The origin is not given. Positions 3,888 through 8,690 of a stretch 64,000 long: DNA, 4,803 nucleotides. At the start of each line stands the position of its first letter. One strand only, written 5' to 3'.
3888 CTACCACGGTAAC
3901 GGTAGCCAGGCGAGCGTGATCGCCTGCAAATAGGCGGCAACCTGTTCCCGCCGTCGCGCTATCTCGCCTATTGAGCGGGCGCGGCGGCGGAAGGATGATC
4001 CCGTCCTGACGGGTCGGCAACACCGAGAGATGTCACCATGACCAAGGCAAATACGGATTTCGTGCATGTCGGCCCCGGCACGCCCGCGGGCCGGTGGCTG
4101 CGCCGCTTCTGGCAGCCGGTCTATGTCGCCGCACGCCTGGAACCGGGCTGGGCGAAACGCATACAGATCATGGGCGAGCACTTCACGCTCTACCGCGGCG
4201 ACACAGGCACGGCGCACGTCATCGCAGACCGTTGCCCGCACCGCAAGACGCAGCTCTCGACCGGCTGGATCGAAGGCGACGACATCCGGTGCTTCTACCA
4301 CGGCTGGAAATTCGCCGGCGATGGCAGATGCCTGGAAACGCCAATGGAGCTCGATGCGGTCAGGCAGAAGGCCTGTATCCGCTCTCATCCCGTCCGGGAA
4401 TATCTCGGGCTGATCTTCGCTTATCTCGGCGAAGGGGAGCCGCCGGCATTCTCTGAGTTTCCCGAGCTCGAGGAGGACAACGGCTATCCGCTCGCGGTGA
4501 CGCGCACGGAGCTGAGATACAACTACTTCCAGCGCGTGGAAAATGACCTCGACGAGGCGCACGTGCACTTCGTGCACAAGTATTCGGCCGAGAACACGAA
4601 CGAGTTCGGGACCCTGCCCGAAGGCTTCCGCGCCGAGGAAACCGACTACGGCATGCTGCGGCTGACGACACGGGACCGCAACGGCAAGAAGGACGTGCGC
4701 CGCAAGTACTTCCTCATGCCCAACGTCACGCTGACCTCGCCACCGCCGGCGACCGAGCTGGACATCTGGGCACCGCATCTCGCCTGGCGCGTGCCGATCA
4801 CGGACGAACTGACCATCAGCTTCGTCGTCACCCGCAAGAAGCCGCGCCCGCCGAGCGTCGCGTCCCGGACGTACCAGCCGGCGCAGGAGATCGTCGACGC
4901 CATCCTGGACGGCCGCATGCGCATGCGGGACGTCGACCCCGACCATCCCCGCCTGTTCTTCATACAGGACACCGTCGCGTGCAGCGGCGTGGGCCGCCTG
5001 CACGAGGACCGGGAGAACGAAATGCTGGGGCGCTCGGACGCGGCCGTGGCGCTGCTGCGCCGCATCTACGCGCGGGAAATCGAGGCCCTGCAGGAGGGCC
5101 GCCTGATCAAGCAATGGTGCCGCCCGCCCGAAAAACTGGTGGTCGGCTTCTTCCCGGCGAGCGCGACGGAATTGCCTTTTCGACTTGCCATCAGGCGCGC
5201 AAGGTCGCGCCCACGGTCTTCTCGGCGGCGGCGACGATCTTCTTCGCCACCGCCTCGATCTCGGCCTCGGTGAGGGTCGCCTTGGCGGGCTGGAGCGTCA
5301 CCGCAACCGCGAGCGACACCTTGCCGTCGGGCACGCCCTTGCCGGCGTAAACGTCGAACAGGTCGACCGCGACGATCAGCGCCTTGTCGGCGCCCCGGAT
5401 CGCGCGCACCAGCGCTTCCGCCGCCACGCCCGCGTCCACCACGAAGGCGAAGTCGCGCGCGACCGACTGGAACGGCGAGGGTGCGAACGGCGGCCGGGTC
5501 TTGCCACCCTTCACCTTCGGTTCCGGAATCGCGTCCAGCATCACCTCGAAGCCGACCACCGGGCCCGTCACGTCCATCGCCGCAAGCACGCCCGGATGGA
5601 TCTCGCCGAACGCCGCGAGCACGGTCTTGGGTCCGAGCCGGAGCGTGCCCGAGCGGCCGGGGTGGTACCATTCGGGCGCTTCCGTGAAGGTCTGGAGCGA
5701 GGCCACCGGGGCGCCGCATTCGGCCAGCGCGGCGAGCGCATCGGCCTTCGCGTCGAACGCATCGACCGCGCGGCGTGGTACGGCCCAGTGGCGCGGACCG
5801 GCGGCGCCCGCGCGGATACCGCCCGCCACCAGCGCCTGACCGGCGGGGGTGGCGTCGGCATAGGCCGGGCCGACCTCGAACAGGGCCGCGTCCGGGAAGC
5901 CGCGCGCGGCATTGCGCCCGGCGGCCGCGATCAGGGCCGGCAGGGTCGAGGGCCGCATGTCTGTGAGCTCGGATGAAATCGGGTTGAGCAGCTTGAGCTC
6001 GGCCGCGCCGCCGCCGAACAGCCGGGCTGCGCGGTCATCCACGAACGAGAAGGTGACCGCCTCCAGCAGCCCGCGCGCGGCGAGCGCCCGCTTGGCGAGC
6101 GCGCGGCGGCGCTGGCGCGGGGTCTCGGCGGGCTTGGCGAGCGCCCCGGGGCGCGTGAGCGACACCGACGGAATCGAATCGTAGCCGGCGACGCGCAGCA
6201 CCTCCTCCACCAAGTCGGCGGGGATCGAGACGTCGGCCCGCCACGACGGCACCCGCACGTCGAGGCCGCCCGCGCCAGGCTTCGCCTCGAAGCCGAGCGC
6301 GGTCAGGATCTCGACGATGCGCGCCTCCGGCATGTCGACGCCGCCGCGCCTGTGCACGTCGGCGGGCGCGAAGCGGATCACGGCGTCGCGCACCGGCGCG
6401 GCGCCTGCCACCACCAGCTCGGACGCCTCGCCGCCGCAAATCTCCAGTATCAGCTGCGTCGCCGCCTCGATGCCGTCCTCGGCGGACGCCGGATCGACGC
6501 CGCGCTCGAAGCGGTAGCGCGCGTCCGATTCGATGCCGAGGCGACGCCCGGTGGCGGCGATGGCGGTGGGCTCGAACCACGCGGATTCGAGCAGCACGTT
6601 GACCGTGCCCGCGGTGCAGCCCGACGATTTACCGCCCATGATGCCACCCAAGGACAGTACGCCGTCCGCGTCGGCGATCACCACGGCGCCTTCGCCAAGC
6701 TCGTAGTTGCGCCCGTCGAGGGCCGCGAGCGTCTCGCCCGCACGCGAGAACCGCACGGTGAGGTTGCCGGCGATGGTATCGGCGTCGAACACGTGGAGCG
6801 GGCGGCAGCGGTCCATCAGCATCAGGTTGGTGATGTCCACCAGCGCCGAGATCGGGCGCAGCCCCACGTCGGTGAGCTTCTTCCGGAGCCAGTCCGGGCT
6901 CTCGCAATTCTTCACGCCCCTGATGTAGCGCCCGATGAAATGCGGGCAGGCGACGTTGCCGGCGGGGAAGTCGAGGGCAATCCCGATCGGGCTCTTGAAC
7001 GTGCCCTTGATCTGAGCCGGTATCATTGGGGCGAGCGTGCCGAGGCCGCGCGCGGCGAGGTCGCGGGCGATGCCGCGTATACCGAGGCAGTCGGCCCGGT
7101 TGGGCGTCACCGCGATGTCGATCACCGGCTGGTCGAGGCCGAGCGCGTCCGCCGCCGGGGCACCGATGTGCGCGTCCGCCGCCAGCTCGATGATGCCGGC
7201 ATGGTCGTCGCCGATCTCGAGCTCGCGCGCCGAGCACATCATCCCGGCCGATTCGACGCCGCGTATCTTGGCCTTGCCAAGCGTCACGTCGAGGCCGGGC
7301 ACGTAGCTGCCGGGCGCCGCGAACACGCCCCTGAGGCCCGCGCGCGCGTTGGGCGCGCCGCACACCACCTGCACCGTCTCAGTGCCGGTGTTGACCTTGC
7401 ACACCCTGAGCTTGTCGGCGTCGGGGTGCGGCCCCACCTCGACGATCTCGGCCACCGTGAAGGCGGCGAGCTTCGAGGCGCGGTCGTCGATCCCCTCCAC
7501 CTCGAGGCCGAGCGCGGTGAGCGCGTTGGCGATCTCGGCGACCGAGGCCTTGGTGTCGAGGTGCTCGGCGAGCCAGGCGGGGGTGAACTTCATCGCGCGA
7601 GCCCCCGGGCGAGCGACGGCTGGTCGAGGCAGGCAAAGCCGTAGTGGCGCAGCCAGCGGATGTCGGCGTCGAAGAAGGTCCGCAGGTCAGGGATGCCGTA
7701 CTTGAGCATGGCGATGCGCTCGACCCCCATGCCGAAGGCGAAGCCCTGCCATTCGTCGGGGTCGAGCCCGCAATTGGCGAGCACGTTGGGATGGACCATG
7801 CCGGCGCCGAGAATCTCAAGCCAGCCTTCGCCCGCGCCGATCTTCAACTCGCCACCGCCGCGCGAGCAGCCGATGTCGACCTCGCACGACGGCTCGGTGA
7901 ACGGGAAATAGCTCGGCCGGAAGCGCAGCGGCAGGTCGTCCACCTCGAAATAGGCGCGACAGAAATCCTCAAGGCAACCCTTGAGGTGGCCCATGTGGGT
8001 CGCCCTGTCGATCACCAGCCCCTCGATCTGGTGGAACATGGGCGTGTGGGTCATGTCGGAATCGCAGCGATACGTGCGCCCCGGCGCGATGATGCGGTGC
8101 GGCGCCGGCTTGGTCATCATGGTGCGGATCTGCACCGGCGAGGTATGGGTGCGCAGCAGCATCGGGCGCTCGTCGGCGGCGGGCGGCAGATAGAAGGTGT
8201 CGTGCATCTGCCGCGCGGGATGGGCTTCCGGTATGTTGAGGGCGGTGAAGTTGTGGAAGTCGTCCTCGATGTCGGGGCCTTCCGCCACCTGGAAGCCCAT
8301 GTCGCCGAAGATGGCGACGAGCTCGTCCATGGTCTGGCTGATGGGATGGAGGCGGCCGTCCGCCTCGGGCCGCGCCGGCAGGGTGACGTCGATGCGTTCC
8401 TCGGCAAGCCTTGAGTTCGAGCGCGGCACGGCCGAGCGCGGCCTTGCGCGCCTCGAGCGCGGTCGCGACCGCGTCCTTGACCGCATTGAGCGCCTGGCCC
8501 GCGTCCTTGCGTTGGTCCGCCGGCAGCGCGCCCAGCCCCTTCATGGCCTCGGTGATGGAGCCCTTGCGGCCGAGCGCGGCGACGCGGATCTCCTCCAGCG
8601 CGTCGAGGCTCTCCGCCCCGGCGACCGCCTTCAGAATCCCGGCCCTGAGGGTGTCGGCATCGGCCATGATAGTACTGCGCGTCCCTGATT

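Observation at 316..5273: Aromatic-oxygenase island: tandem VanA-like Rieske oxygenase paralogs (one decayed) with an IclR regulator, an SBP and anomalous AT-rich junctions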

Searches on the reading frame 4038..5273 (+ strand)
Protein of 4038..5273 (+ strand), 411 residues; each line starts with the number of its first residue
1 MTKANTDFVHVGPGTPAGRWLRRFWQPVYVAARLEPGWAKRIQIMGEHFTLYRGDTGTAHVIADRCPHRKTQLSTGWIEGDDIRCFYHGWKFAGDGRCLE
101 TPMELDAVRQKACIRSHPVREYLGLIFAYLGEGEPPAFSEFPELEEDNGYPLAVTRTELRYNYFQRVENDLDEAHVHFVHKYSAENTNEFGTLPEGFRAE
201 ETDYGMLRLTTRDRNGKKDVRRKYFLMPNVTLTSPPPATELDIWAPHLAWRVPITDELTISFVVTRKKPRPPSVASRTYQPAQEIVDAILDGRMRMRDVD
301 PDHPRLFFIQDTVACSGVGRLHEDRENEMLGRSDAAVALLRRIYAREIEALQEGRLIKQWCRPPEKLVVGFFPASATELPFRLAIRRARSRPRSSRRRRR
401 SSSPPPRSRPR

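Call 4: search_protein_families(library=pfam, proteins=[window:4038-5273:+], max_evalue=0.01)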
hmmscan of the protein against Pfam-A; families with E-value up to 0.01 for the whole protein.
window:4038-5273:+ (411 aa): 2 families
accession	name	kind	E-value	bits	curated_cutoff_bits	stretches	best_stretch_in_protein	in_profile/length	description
PF00355.32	Rieske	-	2.9e-19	69.2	20.3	1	25-103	2-80/88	Rieske [2Fe-2S] domain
PF19112.6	VanA_C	-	0.00092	19.8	23.5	0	165-349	7-192/193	Vanillate O-demethylase oxygenase C-terminal domain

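Call 8: find_related_loci(query=window:4038-5150:+, collection=genome_contigs, flank=10000)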
Query window:4038-5150:+ (371 aa) in genome_contigs; peptide patterns used: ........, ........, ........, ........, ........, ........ (x = any residue, [..] = any of these).
233 stretches matched a pattern; 156 encode a relative of the query (tblastn E <= 1e-3); the best 80 are kept; 80 distinct loci.
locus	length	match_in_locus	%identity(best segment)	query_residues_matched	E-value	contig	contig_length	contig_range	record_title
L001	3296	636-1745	71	1-371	0e+0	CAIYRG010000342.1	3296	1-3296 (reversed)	MAG: uncultured Alphaproteobacteria bacterium isolate Umea_bin-10413 genome assembly, contig: bin-10413:342/524, whole g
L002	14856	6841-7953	64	1-371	3e-162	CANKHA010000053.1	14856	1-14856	MAG: Bradyrhizobiaceae bacterium isolate RH-27jun17-408 genome assembly, contig: RH-27jun17-C11023, whole genome shotgun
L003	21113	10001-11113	62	1-371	2e-154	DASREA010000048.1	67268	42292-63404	MAG TPA_asm: Xanthobacteraceae bacterium isolate SMAG_U9994 k141_2213358, whole genome shotgun sequence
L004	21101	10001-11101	50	1-367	3e-113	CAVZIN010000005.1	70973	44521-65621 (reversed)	MAG: uncultured Alphaproteobacteria bacterium isolate MFD02416.bin.1.340 genome assembly, contig: contig_101642, whole g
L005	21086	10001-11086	49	6-367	3e-112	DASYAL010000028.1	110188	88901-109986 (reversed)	MAG TPA_asm: Stellaceae bacterium isolate SMAG_U4879 k141_1610063, whole genome shotgun sequence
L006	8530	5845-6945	50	3-371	2e-112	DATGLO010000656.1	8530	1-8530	MAG TPA_asm: Stellaceae bacterium isolate SMAG_U9888 k141_38106, whole genome shotgun sequence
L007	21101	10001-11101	49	1-367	2e-112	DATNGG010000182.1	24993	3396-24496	MAG TPA_asm: Stellaceae bacterium isolate SMAG_U11315 k141_2680525, whole genome shotgun sequence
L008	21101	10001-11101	50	1-367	3e-112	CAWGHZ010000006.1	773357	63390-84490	MAG: uncultured Alphaproteobacteria bacterium isolate MFD02416.bin.3.171 genome assembly, contig: contig_68282, whole ge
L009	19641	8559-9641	50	1-363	5e-111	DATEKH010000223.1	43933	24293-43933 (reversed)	MAG TPA_asm: Stellaceae bacterium isolate SMAG_U8885 k141_843294, whole genome shotgun sequence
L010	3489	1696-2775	48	6-367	5e-113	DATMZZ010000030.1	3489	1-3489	MAG TPA_asm: Stellaceae bacterium isolate SMAG_U11148 k141_3937907, whole genome shotgun sequence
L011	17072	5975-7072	49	3-370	1e-110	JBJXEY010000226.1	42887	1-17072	MAG: Burkholderiales bacterium isolate F1F2.bin.81 k127_7489850, whole genome shotgun sequence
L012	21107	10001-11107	50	1-371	1e-110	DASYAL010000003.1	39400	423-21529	MAG TPA_asm: Stellaceae bacterium isolate SMAG_U4879 k141_3168730, whole genome shotgun sequence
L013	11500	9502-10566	51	7-363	4e-110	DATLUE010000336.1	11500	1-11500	MAG TPA_asm: Stellaceae bacterium isolate SMAG_U13975 k141_995991, whole genome shotgun sequence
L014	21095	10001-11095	49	1-367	3e-110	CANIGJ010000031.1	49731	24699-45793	MAG: Rhodospirillaceae bacterium isolate RE-9nov16-338 genome assembly, contig: RE-9nov16-C1021, whole genome shotgun se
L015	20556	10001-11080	48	6-367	3e-109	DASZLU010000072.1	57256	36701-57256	MAG TPA_asm: Stellaceae bacterium isolate SMAG_U5873 k141_4226883, whole genome shotgun sequence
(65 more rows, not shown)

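Call 27: search_solved_structures(query=window:4038-5171:+, max_evalue=0.001, show_alignments=1)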
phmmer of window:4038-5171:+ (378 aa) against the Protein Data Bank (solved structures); distinct sequences matched with E-value up to 0.001: 29.
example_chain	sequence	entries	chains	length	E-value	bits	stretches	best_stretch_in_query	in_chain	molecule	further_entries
7fhr_A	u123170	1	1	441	7.8e-36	127.3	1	5-269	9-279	Putative Phthalate 4,5-dioxygenase, subunit alpha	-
9ina_A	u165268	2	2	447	9.2e-27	97.4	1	8-186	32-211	Rieske (2Fe-2S) domain protein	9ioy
7qwt_A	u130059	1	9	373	1.7e-21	80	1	20-182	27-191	Rieske (2Fe-2S) domain protein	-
7fjl_A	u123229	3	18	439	3.4e-21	79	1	10-181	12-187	Rieske (2Fe-2S) domain protein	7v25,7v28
4nbg_A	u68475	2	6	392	2.2e-19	73.1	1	17-218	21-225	Terminal oxygenase component of carbazole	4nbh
4nbf_A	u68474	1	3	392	2.4e-19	73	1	17-218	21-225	Terminal oxygenase component of carbazole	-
4nb8_A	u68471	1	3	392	2.4e-19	73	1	17-218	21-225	Terminal oxygenase component of carbazole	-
4nbc_A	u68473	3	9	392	2.4e-19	73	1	17-218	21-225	Terminal oxygenase component of carbazole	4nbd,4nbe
4nb9_A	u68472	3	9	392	2.4e-19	73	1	17-218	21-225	Terminal oxygenase component of carbazole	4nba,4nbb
1ww9_A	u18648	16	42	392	2.4e-19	73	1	17-218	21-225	terminal oxygenase component of carbazole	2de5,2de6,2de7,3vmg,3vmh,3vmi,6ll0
3gkq_A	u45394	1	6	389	3e-18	69.3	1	19-201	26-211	Terminal oxygenase component of carbazole 1,9a-dioxygenase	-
6wnc_A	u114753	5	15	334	1.1e-15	61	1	25-183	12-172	SxtDIOX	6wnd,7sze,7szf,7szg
6wn3_A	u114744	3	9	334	1.3e-15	60.7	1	24-181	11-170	SxtT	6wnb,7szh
3gcf_A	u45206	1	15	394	2e-14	56.8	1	23-203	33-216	Terminal oxygenase component of carbazole 1,9a-dioxygenase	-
3gb4_A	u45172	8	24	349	6e-14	55.2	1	43-191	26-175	DdmC | Dicamba O-demethylase, oxygenase component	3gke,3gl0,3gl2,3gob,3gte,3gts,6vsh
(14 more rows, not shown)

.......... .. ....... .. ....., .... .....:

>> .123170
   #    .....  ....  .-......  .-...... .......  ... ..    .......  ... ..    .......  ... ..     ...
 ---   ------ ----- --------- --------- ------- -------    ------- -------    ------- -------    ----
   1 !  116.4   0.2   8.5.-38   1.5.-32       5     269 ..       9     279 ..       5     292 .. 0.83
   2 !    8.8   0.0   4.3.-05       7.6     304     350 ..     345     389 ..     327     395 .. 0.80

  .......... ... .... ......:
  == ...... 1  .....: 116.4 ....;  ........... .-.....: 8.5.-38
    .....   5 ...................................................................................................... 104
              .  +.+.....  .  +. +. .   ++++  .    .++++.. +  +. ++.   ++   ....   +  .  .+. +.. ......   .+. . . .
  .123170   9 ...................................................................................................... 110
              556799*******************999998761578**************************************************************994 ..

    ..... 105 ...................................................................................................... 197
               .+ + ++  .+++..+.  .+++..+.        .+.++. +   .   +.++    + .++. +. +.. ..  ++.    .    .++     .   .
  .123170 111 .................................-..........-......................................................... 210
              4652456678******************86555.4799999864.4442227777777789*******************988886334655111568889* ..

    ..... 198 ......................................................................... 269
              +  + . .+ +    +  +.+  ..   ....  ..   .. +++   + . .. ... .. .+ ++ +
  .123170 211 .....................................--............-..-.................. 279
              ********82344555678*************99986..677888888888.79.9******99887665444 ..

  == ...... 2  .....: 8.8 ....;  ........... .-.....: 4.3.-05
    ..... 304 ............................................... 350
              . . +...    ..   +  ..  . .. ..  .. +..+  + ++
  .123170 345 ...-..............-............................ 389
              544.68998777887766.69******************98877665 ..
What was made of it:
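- Closest known: Phthalate 4,5-dioxygenase-like and carbazole dioxygenase. Same: They cover the Rieske domain and the start of the catalytic domain (call 27).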

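Call 34: search_protein_families(library=ncbifam, proteins=[window:4038-5171:+], max_evalue=0.001)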
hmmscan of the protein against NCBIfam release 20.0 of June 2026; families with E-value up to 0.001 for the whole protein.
window:4038-5171:+ (378 aa): 7 families
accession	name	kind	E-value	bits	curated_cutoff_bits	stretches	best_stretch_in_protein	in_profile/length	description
NF052579.1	BetMthstMoxSdmAMthl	equivalog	1.9e-26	92.8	600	1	23-181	16-179/351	4beta-methylsterol monooxygenase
NF042946.1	3PPDioc_HcaE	equivalog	6.8e-05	22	830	1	45-132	59-154/450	3-phenylpropionate/cinnamic acid dioxygenase subunit alpha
NF042948.2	3PPDioc_HcaC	equivalog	0.00013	22.2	150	1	32-93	10-71/105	3-phenylpropionate/cinnamic acid dioxygenase ferredoxin subunit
NF007422.0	PRK09965.1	equivalog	0.00017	21.6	113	1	39-119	17-89/106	bifunctional 3-phenylpropionate/cinnamic acid dioxygenase ferredoxin subunit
TIGR02378.1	nirD_assim_sml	equivalog_domain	0.0002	21.5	74.65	1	25-102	2-85/105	nitrite reductase small subunit NirD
NF058607.1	GlBtMonoOxGbcA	equivalog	0.00023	19.7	670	1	42-143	74-177/420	glycine betaine monooxygenase oxygenase subunit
TIGR02377.1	MocE_fam_FeS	subfamily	0.00093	19.2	136.15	0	40-93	17-70/101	MocE family 2Fe-2S type ferredoxin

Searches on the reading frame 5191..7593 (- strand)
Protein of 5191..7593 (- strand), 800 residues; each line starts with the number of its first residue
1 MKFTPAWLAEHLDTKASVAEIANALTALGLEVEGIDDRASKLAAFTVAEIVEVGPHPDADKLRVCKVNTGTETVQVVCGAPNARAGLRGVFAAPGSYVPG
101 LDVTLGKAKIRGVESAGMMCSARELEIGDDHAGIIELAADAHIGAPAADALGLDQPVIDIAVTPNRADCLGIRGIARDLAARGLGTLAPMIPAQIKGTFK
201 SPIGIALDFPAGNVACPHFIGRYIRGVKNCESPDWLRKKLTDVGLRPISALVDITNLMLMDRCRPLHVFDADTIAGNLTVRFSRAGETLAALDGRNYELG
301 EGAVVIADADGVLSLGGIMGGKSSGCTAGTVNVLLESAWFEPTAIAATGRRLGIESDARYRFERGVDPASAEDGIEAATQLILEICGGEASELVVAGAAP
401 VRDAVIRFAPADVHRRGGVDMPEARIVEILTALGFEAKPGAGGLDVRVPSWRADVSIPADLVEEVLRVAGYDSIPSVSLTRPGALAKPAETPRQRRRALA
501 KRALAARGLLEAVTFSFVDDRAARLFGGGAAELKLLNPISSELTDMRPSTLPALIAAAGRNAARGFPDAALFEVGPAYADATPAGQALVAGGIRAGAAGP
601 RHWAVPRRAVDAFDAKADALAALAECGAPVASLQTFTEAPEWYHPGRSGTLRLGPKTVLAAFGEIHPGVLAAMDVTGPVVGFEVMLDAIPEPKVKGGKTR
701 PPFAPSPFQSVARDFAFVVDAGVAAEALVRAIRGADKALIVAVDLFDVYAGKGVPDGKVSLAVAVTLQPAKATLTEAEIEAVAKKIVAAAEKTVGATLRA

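Call 7: find_encoding_contigs(protein=window:5191-7593:-, flank=10000, max_places=10)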
Protein window:5191-7593:- (800 aa): no gene with exactly this product is on record in the collection.
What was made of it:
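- Tried and rejected: An exact-protein look-up of the window's pheT found nothing (call 7).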

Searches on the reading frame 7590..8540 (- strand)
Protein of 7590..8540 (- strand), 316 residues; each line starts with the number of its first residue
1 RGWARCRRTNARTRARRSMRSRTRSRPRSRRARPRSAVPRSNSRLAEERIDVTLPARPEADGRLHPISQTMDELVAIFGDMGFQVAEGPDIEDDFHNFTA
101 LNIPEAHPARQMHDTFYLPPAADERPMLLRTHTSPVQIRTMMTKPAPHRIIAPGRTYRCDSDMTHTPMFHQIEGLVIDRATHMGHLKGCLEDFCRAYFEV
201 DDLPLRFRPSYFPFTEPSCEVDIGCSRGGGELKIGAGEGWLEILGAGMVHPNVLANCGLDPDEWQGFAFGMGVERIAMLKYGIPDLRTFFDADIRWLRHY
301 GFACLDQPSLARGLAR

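Call 4: search_protein_families(library=pfam, proteins=[window:7590-8486:-], max_evalue=0.01)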
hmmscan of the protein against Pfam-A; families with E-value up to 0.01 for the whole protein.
window:7590-8486:- (298 aa): 1 family
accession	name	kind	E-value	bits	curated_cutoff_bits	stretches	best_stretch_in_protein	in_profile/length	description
PF01409.25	tRNA-synt_2d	-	1.2e-99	333.2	19.8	1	32-281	2-245/246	tRNA synthetases class II core domain (F)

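Call 10: search_protein_families(library=ncbifam, proteins=[window:7590-8540:-], max_evalue=0.001)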
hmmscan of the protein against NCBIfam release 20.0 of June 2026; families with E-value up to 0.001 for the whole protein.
window:7590-8540:- (316 aa): 5 families
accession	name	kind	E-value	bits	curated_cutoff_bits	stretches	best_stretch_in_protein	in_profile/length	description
TIGR00468.1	pheS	equivalog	3.9e-94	315.5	237.45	1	41-299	48-321/324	phenylalanine--tRNA ligase subunit alpha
NF003210.0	PRK04172.1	equivalog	1.9e-58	198.5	350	2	126-300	331-491/496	phenylalanine--tRNA ligase subunit alpha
NF051887.1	PheS_related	equivalog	3e-36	125.2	300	1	62-295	10-234/349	PheS-related mystery ligase SrmL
TIGR00469.1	pheS_mito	equivalog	2e-29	102.6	258.35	2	201-300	255-343/451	phenylalanine--tRNA ligase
TIGR00470.1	sepS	equivalog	1.9e-05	23.3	380.65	0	239-289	293-340/533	O-phosphoserine--tRNA ligase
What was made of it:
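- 7590..8667 (-): pheS (essential), frameshifted in the window near 8416. This serves as a control for assembly quality. TIGR00468 matches only from model position 48 onward in the C-terminal ORF (call 10).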
